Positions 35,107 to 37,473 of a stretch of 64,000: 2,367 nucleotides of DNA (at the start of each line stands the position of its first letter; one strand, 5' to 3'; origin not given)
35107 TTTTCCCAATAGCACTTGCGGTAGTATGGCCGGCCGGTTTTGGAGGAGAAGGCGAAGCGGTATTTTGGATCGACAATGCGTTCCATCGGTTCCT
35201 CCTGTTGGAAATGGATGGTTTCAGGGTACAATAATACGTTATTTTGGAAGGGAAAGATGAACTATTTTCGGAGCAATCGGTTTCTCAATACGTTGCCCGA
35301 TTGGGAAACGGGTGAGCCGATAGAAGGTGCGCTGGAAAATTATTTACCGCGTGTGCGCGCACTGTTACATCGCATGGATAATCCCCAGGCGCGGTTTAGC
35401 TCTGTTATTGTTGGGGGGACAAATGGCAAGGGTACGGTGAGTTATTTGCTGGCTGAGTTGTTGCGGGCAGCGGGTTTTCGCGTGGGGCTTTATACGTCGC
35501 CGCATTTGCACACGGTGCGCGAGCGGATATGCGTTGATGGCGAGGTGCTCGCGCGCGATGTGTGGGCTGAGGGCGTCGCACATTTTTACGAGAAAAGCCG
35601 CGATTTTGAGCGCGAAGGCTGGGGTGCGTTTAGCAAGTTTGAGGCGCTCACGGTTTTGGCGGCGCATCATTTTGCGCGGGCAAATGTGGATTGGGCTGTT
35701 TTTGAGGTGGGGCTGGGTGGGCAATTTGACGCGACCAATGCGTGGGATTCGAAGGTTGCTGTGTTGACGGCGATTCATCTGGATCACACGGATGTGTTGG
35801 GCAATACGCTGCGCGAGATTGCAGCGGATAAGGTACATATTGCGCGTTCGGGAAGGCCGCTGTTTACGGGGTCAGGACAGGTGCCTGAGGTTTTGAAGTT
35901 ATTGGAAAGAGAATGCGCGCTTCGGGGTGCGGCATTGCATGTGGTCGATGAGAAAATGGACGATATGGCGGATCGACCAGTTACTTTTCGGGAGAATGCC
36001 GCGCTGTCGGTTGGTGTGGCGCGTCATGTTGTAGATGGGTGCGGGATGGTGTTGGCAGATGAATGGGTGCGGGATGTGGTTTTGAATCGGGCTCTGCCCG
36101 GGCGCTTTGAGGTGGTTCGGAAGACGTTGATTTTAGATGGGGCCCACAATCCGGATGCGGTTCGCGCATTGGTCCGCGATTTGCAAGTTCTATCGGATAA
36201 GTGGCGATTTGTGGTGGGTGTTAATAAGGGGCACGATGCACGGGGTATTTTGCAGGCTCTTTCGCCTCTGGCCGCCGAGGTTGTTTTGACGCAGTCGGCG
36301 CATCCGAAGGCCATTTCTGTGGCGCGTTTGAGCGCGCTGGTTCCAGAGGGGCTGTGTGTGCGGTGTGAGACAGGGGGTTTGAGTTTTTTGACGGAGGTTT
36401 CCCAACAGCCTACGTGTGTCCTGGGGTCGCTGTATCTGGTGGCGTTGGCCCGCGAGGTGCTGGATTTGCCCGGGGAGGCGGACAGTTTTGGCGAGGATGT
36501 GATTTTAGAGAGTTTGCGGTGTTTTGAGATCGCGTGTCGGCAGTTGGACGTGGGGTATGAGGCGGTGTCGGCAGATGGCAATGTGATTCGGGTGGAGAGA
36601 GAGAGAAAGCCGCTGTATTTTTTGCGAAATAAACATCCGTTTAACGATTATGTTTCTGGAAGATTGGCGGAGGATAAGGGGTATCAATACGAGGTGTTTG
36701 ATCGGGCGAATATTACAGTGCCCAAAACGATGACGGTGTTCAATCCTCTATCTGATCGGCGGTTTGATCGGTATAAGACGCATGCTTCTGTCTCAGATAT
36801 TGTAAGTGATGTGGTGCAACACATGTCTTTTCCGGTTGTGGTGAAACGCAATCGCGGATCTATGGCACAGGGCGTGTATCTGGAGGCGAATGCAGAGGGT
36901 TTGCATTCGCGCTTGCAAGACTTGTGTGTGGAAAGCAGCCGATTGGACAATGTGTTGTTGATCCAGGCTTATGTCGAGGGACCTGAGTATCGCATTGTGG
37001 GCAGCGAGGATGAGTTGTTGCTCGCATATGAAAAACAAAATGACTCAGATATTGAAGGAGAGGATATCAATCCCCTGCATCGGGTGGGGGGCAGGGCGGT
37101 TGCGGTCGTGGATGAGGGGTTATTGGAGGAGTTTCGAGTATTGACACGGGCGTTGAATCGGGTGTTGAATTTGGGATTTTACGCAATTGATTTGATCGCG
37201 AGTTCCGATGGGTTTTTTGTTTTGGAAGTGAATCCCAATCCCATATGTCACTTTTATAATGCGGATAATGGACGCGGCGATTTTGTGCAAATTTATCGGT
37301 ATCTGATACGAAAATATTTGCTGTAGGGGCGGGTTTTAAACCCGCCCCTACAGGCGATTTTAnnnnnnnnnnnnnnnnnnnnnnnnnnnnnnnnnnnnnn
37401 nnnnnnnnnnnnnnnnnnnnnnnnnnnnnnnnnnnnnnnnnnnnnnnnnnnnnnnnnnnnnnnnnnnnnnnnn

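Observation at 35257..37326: Reverse-order cyanophycin-synthetase-like architecture: Mur-ligase (FolC/CapB-like) domain followed by an ATP-grasp domain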

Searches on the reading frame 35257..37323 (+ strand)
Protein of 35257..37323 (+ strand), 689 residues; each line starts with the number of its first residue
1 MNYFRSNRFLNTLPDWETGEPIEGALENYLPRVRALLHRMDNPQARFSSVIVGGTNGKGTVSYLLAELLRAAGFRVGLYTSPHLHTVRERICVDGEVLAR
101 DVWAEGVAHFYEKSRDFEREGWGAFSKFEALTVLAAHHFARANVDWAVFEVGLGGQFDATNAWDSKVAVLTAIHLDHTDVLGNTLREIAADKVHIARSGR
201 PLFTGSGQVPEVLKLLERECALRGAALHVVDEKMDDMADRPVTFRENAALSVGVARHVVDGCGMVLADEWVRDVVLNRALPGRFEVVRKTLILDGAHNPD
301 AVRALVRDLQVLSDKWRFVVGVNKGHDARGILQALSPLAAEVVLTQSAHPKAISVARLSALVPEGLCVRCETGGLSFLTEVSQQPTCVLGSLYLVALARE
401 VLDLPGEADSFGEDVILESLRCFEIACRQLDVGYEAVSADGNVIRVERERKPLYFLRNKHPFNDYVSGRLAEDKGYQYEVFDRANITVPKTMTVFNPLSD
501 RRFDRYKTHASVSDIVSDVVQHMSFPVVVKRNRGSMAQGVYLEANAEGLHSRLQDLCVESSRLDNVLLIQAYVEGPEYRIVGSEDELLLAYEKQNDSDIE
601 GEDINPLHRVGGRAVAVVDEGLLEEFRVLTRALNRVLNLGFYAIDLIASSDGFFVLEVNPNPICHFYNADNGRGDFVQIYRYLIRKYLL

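Call 3: search_protein_families(library=pfam, proteins=[window:35257-37323:+], max_evalue=0.1)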
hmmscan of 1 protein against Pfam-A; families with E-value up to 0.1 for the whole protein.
window:35257-37323:+ (689 aa): 6 families
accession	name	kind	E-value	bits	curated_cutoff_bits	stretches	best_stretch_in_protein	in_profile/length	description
PF02875.26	Mur_ligase_C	-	3.3e-10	41.3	28.4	1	282-362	1-91/127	Mur ligase, glutamate ligase domain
PF08443.16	RimK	-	3.6e-08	33.7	21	1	516-665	30-170/188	RimK-like ATP-grasp domain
PF08245.18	Mur_ligase_M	-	1.4e-07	32.2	24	1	136-196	49-110/200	Mur ligase middle domain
PF02655.19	ATP-grasp_3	-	0.00013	22.5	23.2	1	472-661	2-156/160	ATP-grasp domain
PF14397.11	ATPgrasp_ST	-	0.00055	19.7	31.4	0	460-573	8-120/278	Sugar-transfer associated ATP-grasp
PF07478.18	Dala_Dala_lig_C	-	0.0036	17.3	24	1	505-662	17-176/204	D-ala D-ala ligase C-terminus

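Call 4: search_protein_families(library=ncbifam, proteins=[window:35257-37323:+], max_evalue=0.1)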
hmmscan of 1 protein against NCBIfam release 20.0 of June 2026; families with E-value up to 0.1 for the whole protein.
window:35257-37323:+ (689 aa): 29 families (the best 25 are shown)
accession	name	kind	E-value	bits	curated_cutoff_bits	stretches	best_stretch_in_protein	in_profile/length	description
TIGR01499.1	folC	subfamily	5.7e-81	272.9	162.65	1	30-401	1-399/400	bifunctional protein FolC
NF047860.1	Tet-DihydfolSynFolCMyb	equivalog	7.9e-58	196.5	700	2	23-220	39-235/468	bifunctional tetrahydrofolate synthase/dihydrofolate synthase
NF008101.0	PRK10846.1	equivalog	9e-47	159.8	360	1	30-402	32-414/422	bifunctional tetrahydrofolate synthase/dihydrofolate synthase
TIGR00768.1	rimK_fam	subfamily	2.3e-14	53.4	143.4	1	469-662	83-255/276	RimK family alpha-L-glutamate ligase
TIGR02068.2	cya_phycin_syn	equivalog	1.1e-11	43.6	850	2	44-81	476-513/862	cyanophycin synthetase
NF010623.0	PRK14016.1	subfamily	1.2e-10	40.3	877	2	516-588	241-310/871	cyanophycin synthetase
TIGR01085.1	murE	subfamily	9.9e-10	37.9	257.3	2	41-81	79-119/472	UDP-N-acetylmuramyl-tripeptide synthetase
NF001126.0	PRK00139.1-4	equivalog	1.9e-09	36.6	373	2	40-83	97-140/486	UDP-N-acetylmuramoyl-L-alanyl-D-glutamate--2,6-diaminopimelate ligase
TIGR02144.1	LysX_arch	equivalog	2.1e-08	33.6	275.6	1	513-662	111-254/281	lysine biosynthesis protein LysX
TIGR04012.1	poly_gGlu_PgsB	equivalog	4.2e-08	32.3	222.7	1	165-258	127-221/380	poly-gamma-glutamate synthase PgsB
NF002563.0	PRK02186.1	subfamily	4.5e-07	28.5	625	1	470-579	104-194/890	argininosuccinate lyase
NF053648.1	pMurE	equivalog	4.6e-07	28.9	600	1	41-76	92-127/464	pseudomurein biosynthesis peptide ligase pMurE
NF008896.0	PRK11929.1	equivalog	3.5e-06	25.1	1023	1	40-77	105-142/965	bifunctional UDP-N-acetylmuramoyl-L-alanyl-D-glutamate--2,6-diaminopimelate ligase MurE/UDP-N-acetylmuramoyl-tripeptide--D-alanyl-D-alanine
NF053645.1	pMurC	equivalog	5.2e-06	25.4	560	1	279-335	351-411/492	pseudomurein biosynthesis peptide ligase pMurC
NF001124.0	PRK00139.1-2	equivalog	1.1e-05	24.4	476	1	43-78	108-140/500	UDP-N-acetylmuramoyl-L-alanyl-D-glutamate--2,6-diaminopimelate ligase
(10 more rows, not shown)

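Call 5: find_homologous_proteins(query=window:35257-37323:+, max_evalue=0.00001)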
Query window:35257-37323:+ (689 aa): 5787 proteins with E <= 0.00001 among 8000 candidates; the best 120 are listed.
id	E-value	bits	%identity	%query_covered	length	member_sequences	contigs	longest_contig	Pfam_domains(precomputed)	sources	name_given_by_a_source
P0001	0.0e+0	1565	100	100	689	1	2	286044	PF02875.27,PF08245.19,PF27239.1,PF08443.17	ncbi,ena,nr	ncbi:MAG: ATP-grasp domain-containing protein [Gemmatimonadetes bacterium]|nr:ATP-grasp domain-conta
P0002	0.0e+0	1520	97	100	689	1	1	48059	PF02875.27,PF08245.19,PF27239.1,PF08443.17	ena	-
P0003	0.0e+0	1459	93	100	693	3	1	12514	PF02875.27,PF08245.19,PF27239.1,PF08443.17,PF02655.20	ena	-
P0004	0.0e+0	1449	92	100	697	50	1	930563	PF02875.27,PF08245.19,PF27239.1,PF08443.17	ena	-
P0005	0.0e+0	1441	92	100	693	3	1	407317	PF02875.27,PF08245.19,PF27239.1,PF08443.17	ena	-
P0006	0.0e+0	1411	90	100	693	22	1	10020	PF02875.27,PF08245.19,PF27239.1,PF08443.17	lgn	-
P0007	0.0e+0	1405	89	100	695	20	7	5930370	PF02875.27,PF08245.19,PF27239.1,PF08443.17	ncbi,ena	-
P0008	0.0e+0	1400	89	100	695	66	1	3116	PF02875.27,PF08245.19,PF27239.1,PF08443.17,PF02655.20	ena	-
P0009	0.0e+0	1396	89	100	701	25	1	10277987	PF02875.27,PF08245.19,PF27239.1,PF08443.17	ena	-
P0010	0.0e+0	1395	89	100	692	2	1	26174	PF02875.27,PF08245.19,PF27239.1,PF08443.17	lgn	-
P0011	0.0e+0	1380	88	100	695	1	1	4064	PF02875.27,PF08245.19,PF27239.1,PF08443.17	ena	-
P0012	0.0e+0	1241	79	100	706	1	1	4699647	PF02875.27,PF08245.19,PF27239.1,PF08443.17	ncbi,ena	-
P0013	0.0e+0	1233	79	100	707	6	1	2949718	PF02875.27,PF08245.19,PF27239.1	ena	-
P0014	0.0e+0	1213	77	100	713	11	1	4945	PF02875.27,PF27239.1,PF08443.17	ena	-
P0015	0.0e+0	1213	78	100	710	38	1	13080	PF02875.27,PF08245.19,PF27239.1,PF08443.17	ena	-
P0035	1.5e-255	868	57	100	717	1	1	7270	PF02875.27,PF08245.19,PF27239.1,PF08443.17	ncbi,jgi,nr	ncbi:MAG: cyanophycin synthetase [Candidatus Latescibacteria bacterium]|jgi:dihydrofolate synthase/f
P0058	5.0e-233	793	54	100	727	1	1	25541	PF02875.27,PF08245.19,PF27239.1,PF08443.17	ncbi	ncbi:MAG: cyanophycin synthetase [Candidatus Latescibacterota bacterium]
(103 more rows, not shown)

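Call 6: search_solved_structures(query=window:35257-37323:+, max_evalue=0.01)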
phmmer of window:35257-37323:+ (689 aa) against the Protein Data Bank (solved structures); distinct sequences matched with E-value up to 0.01: 17.
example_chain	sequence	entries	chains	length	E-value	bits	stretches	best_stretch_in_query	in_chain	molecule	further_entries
1o5z_A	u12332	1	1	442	1.1e-46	162.6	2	24-234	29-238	folylpolyglutamate synthase/dihydrofolate synthase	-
1fgs_A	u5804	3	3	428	4.1e-41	144.2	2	32-225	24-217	FOLYLPOLYGLUTAMATE SYNTHETASE | FOLYLPOLYGLUTAMATE SYNTHASE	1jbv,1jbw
2gcb_A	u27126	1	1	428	1.4e-40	142.4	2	32-225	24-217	Folylpolyglutamate synthase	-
2gca_A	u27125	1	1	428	1.5e-40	142.4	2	32-225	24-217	Folylpolyglutamate synthase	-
2gc6_A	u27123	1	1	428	4e-40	140.9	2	32-225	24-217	Folylpolyglutamate synthase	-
2gc5_A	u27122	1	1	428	9.5e-40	139.7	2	32-225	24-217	Folylpolyglutamate synthase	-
2vor_A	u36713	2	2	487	8e-39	136.6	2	26-226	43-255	FOLYLPOLYGLUTAMATE SYNTHASE PROTEIN FOLC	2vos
3n2a_A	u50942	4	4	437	1.6e-38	135.6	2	26-216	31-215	Bifunctional folylpolyglutamate synthase/dihydrofolate synthase | Dihydrofolate:folylpolyglutamate synthetase | Dihydrofolate synthase / folylpolyglutamate synt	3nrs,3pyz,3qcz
1w78_A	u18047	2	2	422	3.1e-36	128.1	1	50-403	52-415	FOLC BIFUNCTIONAL PROTEIN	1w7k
6k8c_A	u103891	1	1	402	3.8e-25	91.4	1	50-362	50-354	Folylpolyglutamate synthase (FolC)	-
7lg5_A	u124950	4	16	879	0.0014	20.2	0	23-92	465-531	Cyanophycin synthase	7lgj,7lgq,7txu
7txv_A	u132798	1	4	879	0.0014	20.2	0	23-92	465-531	Cyanophycin synthase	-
7qyr_A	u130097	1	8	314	0.0027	19.2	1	513-682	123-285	Probable alpha-L-glutamate ligase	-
7d27_A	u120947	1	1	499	0.0036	18.8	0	278-356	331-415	UDP-N-acetylmuramoyl-L-alanyl-D-glutamate--2,6-diaminopimelate ligase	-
8r5o_Q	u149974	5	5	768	0.0064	18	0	42-82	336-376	PAP11 | PAP11, MurE-like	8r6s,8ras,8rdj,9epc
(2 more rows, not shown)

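Call 8: find_related_loci(query=window:35257-37323:+, collection=genome_contigs, flank=10000)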
Query window:35257-37323:+ (689 aa) in genome_contigs; peptide patterns used: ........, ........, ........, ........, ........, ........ (x = any residue, [..] = any of these).
154 stretches matched a pattern; 110 encode a relative of the query (tblastn E <= 1e-3); the best 80 are kept; 80 distinct loci.
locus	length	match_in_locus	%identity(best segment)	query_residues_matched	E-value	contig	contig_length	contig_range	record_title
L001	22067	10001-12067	92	1-689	0e+0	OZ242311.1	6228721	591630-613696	MAG: Candidatus Latescibacterota bacterium isolate bccf755e-c1ee-4055-8c2e-878efcd7d1d4 genome assembly, chromosome: 1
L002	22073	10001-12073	91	1-689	0e+0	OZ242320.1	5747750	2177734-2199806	MAG: Candidatus Latescibacterota bacterium isolate 06f19266-885c-4d39-bf7e-e57a8b9e9c03 genome assembly, chromosome: 1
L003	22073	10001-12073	90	1-689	0e+0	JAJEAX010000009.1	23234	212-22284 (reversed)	MAG: Candidatus Latescibacterota bacterium isolate jk18x7bins.9 k141_1310214, whole genome shotgun sequence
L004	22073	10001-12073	90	1-689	0e+0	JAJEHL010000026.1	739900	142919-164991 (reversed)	MAG: Candidatus Latescibacterota bacterium isolate p16x60bins.49 k141_118620, whole genome shotgun sequence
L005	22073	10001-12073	89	1-689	0e+0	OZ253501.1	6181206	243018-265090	MAG: Candidatus Latescibacterota bacterium isolate f485d00f-16df-4488-a4d1-ddfd292eb512 genome assembly, chromosome: 1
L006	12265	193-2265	91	1-689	0e+0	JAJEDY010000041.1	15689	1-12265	MAG: Candidatus Latescibacterota bacterium isolate p16x33bins.50 k141_752629, whole genome shotgun sequence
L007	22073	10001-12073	89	1-689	0e+0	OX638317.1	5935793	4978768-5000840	MAG: uncultured Latescibacteria bacterium isolate cbbe8a84-e08a-4d06-a76e-2eb930d8ff24 genome assembly, chromosome: 1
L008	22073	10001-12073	89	1-689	0e+0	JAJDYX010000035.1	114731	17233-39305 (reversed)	MAG: Candidatus Latescibacterota bacterium isolate jk18x34bins.57 k141_290928, whole genome shotgun sequence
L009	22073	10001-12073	89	1-689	0e+0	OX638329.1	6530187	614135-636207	MAG: uncultured Latescibacteria bacterium isolate 03e23b1f-02ed-4bf0-8d8f-a367d3d93791 genome assembly, chromosome: 1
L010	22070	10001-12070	89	1-689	0e+0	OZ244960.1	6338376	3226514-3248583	MAG: Candidatus Latescibacterota bacterium isolate 84ceb019-2832-410a-8319-f59b3e32517b genome assembly, chromosome: 1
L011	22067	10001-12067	92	1-689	0e+0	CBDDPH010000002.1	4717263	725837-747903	MAG: Candidatus Latescibacterota bacterium isolate fcaf43fe-a799-4ace-af36-b323ac78cc8e genome assembly, contig: contig_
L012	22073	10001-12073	79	1-689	0e+0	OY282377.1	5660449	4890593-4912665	MAG: uncultured Latescibacteria bacterium genome assembly, chromosome: 1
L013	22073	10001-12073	78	1-689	0e+0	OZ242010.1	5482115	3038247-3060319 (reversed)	MAG: Candidatus Latescibacterota bacterium isolate 318c57a3-5c92-4b38-acc3-b9680ed3e2d2 genome assembly, chromosome: 1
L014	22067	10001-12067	93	1-689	0e+0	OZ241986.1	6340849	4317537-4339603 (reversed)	MAG: Candidatus Latescibacterota bacterium isolate 0d522d25-140f-41b3-910f-d932058e053c genome assembly, chromosome: 1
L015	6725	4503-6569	66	1-689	0e+0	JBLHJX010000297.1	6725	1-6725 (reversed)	MAG: Candidatus Latescibacterota bacterium isolate 3300054698_44 Ga0535670_0026176, whole genome shotgun sequence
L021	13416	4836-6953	54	1-687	0e+0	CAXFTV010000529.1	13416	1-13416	MAG TPA_asm: uncultured bacterium isolate ERR599111_concoct_57 genome assembly, contig: ERZ841489.619288, whole genome s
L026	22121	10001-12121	55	1-688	0e+0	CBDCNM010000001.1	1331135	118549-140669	MAG: Candidatus Latescibacterota bacterium isolate f150df7c-f474-47d5-8e53-e740a55afba2 genome assembly, contig: contig_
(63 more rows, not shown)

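Call 27: search_protein_families(library=pfam, proteins=[L021:3532-4581:+, L021:6978-8132:+, L021:8350-8985:-, L026:1513-2961:-, L021:1034-2329:-, L021:2325-3251:-], max_evalue=0.001)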
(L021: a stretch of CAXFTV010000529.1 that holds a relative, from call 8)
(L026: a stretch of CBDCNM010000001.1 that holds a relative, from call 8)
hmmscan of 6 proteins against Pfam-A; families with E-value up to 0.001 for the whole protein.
L021:3532-4581:+ (350 aa): 3 families
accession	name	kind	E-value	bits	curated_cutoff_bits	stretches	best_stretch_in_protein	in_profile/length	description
PF06463.18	Mob_synth_C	-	4.8e-33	114.3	37.4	1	194-317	2-125/128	Molybdenum Cofactor Synthesis C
PF04055.27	Radical_SAM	-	9.7e-30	104.4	29.5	1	26-187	1-165/166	Radical SAM superfamily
PF13353.11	Fer4_12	-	0.00042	21.1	22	1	29-99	12-82/137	4Fe-4S single cluster domain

L021:6978-8132:+ (385 aa): 3 families
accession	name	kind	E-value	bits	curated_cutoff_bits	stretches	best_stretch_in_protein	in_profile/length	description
PF01053.26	Cys_Met_Meta_PP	-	2e-125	418.8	27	1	9-383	1-380/381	Cys/Met metabolism PLP-dependent enzyme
PF01212.27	Beta_elim_lyase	-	3.8e-06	26.9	27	1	54-275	30-271/288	Beta-eliminating lyase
PF00155.27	Aminotran_1_2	-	1e-05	25.4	19.7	1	58-181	44-189/361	Aminotransferase class I and II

L021:8350-8985:- (212 aa): 1 family
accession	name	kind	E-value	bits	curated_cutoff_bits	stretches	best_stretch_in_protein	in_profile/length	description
PF03737.21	RraA-like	-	3.9e-37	128.2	24.5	1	13-169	4-152/152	Aldolase/RraA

L026:1513-2961:- (483 aa): 2 families
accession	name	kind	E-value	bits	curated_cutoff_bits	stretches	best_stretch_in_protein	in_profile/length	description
PF13478.12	XdhC_C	-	5.3e-39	134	29.7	1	315-459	1-125/125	XdhC Rossmann domain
PF02625.21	XdhC_CoxI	-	4.9e-30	103.7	24.3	2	115-180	3-68/68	XdhC and CoxI family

L021:1034-2329:- (432 aa): 1 family
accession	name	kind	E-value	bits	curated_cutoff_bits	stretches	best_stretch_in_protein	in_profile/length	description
PF05762.20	VWA_CoxE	-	9.5e-60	202.2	26.4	1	176-380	16-221/222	VWA domain containing CoxE-like protein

L021:2325-3251:- (309 aa): 9 families
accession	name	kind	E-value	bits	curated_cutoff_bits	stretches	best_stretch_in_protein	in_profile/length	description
PF07728.20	AAA_5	-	7.2e-12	45.9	22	1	38-189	2-139/139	AAA domain (dynein-related subfamily)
PF00004.35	AAA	-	1.7e-10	41.9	21.2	1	39-189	2-123/131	ATPase family associated with various cellular activities (AAA)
PF07726.17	AAA_3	-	3e-09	37.3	27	0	128-176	64-111/131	ATPase family associated with various cellular activities (AAA)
PF07724.20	AAA_2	-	3.9e-07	30.7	27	1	38-180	6-128/166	AAA domain (Cdc48 subfamily)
PF13191.12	AAA_16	-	4.9e-06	27.6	32.6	1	36-150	25-156/167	AAA ATPase domain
PF13401.12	AAA_22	-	8.5e-06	26.5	27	1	36-149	6-107/130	AAA domain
PF05496.18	RuvB_N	-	0.00018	21.8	27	0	37-63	35-61/159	Holliday junction DNA helicase RuvB P-loop domain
PF12774.13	AAA_6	-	0.00049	19.6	25.2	1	33-75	30-72/327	Hydrolytic ATP binding site of dynein motor region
PF00910.28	RNA_helicase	-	0.00097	20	21.5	0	39-63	2-26/105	RNA helicase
